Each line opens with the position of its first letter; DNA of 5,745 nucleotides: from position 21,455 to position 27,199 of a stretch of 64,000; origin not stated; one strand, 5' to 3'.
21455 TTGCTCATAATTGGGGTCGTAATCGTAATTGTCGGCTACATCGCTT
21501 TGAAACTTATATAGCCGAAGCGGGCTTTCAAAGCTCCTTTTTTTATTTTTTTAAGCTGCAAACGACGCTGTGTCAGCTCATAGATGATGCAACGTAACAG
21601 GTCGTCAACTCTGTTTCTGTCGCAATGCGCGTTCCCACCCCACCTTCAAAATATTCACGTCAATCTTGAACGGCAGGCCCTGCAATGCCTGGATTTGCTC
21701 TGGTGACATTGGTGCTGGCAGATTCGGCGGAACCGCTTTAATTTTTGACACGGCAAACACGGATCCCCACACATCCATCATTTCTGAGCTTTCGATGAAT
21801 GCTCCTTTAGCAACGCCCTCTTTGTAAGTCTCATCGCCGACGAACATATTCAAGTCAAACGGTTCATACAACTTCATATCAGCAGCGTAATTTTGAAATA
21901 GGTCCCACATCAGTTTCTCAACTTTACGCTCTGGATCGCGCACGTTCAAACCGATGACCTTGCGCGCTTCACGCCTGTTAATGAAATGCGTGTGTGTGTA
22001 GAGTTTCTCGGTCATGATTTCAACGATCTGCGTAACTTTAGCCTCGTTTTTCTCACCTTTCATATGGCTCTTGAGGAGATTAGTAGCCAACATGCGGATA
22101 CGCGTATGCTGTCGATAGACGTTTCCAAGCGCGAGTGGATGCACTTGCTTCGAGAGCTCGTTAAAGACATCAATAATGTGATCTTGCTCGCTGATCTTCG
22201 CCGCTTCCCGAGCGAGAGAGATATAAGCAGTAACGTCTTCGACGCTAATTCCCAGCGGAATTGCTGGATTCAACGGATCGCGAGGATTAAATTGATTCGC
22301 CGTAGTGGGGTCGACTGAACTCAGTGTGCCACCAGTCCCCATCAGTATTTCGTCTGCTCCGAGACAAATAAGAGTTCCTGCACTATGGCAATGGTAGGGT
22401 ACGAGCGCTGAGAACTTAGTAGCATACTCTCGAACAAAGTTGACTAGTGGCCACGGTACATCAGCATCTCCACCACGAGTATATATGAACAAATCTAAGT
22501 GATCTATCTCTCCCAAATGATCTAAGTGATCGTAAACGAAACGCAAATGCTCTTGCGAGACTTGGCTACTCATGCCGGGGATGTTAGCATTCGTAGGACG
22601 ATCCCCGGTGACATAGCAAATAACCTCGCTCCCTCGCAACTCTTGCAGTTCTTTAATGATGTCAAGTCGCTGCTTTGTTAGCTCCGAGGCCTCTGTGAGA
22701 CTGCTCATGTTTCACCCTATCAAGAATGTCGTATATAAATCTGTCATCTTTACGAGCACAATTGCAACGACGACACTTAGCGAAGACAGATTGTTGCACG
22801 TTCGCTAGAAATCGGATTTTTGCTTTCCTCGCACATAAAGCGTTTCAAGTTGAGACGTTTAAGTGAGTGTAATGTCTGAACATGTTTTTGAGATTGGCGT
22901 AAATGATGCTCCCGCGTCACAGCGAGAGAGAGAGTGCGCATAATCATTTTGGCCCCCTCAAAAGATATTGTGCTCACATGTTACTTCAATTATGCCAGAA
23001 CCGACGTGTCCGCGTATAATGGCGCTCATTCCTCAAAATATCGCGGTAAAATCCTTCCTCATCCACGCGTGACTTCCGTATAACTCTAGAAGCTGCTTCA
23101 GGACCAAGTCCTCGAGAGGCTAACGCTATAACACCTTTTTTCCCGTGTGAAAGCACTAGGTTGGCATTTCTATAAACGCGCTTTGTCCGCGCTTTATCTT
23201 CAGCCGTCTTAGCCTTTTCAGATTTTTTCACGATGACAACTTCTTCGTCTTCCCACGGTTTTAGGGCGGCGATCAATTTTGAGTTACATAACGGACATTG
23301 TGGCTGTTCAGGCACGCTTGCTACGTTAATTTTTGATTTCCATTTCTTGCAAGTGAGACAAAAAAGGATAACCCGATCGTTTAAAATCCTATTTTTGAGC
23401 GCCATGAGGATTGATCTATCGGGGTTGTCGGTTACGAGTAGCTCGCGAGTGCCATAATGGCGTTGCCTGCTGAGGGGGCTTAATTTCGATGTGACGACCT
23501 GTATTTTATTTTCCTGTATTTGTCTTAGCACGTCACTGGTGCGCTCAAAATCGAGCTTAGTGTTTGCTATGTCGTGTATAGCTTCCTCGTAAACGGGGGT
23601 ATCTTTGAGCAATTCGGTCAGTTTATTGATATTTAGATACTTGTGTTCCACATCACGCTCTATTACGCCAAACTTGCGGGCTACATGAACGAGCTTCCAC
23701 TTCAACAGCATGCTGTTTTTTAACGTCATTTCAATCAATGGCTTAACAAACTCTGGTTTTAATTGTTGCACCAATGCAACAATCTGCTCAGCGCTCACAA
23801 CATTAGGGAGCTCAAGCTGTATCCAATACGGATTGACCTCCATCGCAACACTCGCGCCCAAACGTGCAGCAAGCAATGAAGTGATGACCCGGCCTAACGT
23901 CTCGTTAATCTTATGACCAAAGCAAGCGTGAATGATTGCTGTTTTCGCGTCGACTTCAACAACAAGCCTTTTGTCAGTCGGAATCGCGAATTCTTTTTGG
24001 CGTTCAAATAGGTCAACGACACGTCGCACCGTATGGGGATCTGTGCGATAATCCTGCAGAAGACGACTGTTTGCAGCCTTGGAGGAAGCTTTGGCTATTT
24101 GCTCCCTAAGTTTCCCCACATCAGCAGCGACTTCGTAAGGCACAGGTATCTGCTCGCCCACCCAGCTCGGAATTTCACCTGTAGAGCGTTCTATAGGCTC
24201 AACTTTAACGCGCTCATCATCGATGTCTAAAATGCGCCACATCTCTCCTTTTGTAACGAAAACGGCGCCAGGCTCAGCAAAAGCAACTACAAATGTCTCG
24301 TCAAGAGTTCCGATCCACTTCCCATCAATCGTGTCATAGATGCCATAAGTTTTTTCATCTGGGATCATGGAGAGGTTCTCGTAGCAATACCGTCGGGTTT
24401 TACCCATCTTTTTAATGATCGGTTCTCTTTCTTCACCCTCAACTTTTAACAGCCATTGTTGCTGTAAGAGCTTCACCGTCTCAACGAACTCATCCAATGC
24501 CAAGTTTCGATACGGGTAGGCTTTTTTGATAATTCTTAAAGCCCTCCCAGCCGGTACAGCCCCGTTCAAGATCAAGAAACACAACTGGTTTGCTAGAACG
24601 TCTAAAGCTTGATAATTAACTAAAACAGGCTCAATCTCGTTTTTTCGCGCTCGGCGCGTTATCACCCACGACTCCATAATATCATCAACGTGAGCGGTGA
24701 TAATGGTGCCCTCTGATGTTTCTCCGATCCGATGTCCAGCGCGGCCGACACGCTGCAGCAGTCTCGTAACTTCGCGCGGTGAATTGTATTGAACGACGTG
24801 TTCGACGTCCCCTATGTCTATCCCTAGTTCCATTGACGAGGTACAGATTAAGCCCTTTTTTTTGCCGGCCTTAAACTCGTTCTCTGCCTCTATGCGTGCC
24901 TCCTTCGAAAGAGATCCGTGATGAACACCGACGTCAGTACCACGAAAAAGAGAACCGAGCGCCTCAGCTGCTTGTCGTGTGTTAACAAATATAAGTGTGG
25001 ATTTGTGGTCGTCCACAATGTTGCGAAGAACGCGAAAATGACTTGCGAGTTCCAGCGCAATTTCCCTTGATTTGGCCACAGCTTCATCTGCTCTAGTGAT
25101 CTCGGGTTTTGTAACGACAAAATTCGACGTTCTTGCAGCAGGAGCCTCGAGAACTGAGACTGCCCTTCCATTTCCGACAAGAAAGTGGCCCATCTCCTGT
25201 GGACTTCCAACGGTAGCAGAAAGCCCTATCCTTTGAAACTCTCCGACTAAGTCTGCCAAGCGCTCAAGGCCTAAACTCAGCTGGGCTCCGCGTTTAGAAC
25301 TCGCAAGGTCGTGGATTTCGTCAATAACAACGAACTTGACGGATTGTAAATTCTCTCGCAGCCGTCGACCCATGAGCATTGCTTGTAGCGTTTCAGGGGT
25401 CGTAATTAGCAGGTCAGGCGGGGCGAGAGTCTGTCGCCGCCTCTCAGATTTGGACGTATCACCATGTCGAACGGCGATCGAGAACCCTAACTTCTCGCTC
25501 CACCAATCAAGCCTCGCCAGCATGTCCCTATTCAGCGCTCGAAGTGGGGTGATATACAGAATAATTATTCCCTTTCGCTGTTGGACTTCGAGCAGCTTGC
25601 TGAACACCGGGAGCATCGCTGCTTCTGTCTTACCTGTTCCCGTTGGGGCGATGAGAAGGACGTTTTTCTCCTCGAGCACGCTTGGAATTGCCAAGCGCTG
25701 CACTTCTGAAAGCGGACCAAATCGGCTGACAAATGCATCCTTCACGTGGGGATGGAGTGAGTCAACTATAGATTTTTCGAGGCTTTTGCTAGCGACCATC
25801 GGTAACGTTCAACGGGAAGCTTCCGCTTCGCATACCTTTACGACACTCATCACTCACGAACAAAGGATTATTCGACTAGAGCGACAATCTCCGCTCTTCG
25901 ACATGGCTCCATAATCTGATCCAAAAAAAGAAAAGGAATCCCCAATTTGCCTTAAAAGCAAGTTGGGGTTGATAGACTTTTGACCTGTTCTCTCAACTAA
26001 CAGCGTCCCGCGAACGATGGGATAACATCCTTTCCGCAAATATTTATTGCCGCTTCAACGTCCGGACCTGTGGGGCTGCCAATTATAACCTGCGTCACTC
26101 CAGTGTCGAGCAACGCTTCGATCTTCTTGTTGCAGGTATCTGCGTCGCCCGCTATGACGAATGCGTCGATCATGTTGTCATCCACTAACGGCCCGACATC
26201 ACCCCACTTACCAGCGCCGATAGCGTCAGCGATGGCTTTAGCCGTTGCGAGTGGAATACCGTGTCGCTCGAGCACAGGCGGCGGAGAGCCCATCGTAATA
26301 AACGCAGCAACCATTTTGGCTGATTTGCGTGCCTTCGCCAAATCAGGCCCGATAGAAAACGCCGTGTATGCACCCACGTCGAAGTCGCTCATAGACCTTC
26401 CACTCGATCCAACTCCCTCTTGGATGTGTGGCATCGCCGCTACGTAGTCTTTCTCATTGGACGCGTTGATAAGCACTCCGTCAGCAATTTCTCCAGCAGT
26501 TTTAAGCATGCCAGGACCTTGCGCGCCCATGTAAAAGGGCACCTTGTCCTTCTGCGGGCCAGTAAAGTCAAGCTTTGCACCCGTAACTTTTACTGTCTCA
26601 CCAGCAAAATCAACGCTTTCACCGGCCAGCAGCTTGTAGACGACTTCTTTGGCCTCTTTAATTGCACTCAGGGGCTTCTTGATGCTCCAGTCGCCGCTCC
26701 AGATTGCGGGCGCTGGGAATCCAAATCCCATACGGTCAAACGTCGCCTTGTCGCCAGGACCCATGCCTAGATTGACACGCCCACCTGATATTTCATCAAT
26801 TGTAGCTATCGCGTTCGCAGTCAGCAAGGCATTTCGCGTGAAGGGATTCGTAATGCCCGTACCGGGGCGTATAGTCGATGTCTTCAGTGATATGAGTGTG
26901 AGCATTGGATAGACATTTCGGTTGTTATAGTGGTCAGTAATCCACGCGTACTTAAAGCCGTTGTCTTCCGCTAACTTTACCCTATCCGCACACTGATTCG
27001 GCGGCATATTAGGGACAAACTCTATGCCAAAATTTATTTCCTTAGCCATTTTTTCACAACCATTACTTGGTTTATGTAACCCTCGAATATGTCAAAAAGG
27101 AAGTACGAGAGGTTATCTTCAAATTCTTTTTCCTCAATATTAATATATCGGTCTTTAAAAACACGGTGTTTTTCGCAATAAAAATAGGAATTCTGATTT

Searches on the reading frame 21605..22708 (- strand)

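Call 32: search_protein_families(library=pfam, proteins=[window:21605-22708:-], max_evalue=1e-8)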
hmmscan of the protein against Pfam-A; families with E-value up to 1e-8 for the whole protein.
window:21605-22708:- (367 aa): 1 family
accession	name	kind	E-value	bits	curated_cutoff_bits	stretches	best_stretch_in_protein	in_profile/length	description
PF01972.22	SDH_protease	-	7.9e-14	51.8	31.3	1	7-138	30-161/286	ClpP-like SDH-type serine proteinase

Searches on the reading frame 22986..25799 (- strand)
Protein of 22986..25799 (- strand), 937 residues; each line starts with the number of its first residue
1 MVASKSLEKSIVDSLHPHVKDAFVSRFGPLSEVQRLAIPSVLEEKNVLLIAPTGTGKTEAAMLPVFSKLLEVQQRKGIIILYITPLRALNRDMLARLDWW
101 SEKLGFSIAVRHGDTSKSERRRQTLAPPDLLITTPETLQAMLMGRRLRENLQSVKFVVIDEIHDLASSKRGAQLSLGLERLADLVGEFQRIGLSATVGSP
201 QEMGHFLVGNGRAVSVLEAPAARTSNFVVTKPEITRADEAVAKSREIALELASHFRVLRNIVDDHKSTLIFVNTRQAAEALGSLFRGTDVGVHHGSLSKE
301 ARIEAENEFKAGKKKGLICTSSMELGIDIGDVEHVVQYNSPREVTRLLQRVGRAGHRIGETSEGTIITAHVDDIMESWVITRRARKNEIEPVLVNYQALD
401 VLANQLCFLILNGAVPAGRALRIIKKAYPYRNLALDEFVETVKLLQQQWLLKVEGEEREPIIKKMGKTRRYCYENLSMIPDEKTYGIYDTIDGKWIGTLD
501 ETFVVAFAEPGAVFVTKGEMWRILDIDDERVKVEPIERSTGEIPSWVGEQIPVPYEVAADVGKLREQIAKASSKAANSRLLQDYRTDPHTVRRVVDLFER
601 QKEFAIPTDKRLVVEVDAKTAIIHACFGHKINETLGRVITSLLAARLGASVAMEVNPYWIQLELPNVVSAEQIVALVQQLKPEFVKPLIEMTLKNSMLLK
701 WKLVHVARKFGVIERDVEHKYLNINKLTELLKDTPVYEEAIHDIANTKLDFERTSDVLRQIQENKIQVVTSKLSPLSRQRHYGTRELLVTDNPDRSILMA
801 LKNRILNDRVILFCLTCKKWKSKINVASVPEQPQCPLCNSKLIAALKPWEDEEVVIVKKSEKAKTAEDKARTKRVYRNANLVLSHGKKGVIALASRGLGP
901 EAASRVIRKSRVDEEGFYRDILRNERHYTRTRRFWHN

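Call 32: search_protein_families(library=pfam, proteins=[window:22986-25799:-], max_evalue=1e-8)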
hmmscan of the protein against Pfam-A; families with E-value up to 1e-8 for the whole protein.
window:22986-25799:- (937 aa): 5 families
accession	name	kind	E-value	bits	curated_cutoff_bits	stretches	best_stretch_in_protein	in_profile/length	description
PF00270.35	DEAD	-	1.6e-37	129.3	26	1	32-199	2-162/167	DEAD/DEAH box helicase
PF08494.16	DEAD_assoc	-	2.1e-37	129.3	23.5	1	606-777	1-191/191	DEAD/H associated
PF00271.37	Helicase_C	-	1.3e-24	87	23.5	1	255-355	3-107/110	Helicase conserved C-terminal domain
PF19306.5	WH_Lhr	-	8.1e-16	58.3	27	1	383-541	2-166/168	Large helicase-related protein, winged helix domain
PF04851.21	ResIII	-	6.7e-10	39.6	22.5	1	31-197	5-162/164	Type III restriction enzyme, res subunit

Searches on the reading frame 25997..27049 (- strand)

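Call 32: search_protein_families(library=pfam, proteins=[window:25997-27049:-], max_evalue=1e-8)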
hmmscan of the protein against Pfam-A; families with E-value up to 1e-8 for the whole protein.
window:25997-27049:- (350 aa): 1 family
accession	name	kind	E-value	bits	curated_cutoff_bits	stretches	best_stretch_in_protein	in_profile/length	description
PF00296.26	Bac_luciferase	-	1.2e-58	199.4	27.9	1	16-320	21-314/314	Luciferase-like monooxygenase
